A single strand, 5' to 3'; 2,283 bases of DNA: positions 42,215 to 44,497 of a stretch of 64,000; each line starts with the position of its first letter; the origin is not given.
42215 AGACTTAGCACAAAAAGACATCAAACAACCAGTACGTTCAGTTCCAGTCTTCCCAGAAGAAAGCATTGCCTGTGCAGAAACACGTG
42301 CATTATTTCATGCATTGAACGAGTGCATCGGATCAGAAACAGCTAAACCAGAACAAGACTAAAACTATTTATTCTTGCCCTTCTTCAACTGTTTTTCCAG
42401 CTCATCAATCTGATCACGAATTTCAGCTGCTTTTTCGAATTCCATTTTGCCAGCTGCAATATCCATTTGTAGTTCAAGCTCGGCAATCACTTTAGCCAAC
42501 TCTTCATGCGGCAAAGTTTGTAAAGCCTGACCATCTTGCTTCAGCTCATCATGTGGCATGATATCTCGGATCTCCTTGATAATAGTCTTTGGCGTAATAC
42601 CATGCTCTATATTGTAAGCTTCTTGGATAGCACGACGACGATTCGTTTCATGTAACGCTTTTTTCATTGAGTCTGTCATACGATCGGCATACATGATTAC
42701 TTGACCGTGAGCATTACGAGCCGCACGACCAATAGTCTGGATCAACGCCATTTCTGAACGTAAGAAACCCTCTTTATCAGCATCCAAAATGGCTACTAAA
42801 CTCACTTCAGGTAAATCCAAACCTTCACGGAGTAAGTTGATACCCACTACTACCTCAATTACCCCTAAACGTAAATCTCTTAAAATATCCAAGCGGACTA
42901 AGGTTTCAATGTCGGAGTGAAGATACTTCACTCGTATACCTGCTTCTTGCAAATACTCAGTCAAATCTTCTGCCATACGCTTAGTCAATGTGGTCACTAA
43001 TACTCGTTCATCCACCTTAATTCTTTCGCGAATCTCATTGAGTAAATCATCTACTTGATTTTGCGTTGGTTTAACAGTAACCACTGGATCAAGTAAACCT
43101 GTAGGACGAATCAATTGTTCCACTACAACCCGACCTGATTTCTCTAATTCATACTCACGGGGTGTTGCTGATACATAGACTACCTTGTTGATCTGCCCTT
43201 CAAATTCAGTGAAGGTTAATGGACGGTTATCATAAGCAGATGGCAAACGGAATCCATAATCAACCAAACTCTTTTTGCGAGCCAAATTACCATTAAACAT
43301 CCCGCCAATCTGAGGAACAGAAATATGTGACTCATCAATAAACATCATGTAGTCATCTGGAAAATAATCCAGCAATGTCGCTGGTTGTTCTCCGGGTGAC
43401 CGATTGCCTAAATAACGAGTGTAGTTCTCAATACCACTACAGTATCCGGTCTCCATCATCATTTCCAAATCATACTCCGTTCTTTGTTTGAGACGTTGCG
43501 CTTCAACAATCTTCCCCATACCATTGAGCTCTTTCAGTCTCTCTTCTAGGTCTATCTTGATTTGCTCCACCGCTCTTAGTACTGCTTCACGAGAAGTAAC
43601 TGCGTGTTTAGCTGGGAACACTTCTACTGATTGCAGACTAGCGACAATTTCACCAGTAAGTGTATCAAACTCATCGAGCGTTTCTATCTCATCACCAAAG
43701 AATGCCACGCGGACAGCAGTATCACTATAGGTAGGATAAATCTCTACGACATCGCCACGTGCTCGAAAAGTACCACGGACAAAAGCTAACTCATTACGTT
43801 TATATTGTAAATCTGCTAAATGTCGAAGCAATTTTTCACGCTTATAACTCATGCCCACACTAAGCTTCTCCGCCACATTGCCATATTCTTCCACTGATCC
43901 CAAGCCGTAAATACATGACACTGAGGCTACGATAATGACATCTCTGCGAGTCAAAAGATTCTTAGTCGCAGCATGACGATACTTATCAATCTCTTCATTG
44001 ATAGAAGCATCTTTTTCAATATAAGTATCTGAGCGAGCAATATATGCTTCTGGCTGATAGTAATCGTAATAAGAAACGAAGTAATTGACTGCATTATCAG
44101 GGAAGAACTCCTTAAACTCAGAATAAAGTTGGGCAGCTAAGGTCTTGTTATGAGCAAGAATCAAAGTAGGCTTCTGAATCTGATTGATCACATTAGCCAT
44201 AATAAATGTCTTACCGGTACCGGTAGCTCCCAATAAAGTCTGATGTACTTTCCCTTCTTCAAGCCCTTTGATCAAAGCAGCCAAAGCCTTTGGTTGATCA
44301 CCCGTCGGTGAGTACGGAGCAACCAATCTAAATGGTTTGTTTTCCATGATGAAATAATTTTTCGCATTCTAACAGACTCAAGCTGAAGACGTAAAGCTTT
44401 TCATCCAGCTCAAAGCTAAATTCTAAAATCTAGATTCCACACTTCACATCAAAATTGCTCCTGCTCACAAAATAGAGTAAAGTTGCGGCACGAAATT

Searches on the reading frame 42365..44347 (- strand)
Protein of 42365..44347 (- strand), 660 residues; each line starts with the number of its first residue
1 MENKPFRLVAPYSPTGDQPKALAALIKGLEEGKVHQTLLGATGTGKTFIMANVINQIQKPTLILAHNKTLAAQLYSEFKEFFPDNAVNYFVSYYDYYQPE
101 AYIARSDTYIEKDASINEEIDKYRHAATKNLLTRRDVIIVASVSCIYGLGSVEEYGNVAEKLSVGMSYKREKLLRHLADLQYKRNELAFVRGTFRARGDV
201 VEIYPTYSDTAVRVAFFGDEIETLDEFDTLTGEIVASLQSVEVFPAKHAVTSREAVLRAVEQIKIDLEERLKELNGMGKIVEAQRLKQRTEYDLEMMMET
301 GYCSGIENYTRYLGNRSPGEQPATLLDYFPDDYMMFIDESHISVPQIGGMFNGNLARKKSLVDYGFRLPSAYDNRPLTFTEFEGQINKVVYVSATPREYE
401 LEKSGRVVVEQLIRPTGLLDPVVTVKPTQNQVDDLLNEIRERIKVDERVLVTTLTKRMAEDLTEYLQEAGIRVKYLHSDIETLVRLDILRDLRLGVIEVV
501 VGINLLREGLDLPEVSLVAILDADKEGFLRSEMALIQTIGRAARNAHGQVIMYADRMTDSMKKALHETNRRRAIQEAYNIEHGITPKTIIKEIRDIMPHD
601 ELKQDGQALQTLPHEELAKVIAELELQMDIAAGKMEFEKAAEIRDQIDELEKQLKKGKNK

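Call 54: search_protein_families(library=pfam, proteins=[window:42365-44347:-], max_evalue=0.0001)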
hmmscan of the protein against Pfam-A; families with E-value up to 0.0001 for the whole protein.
window:42365-44347:- (660 aa): 6 families
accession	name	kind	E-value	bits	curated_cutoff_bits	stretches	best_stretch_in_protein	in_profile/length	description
PF17757.6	UvrB_inter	-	3.8e-32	110.7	22.9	1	161-248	2-90/91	UvrB interaction domain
PF12344.14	UvrB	-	2.2e-23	82.2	27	1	552-594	1-43/43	Ultra-violet resistance protein B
PF00271.37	Helicase_C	-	2.2e-18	67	23.5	1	434-545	5-109/110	Helicase conserved C-terminal domain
PF04851.21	ResIII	-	1.4e-13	51.6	22.5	1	16-120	6-114/164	Type III restriction enzyme, res subunit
PF02151.25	UVR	-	4.3e-09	36.3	21.5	1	619-653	2-36/36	UvrB/uvrC motif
PF00270.35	DEAD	-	1.7e-06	28.3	26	1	20-88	6-77/167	DEAD/DEAH box helicase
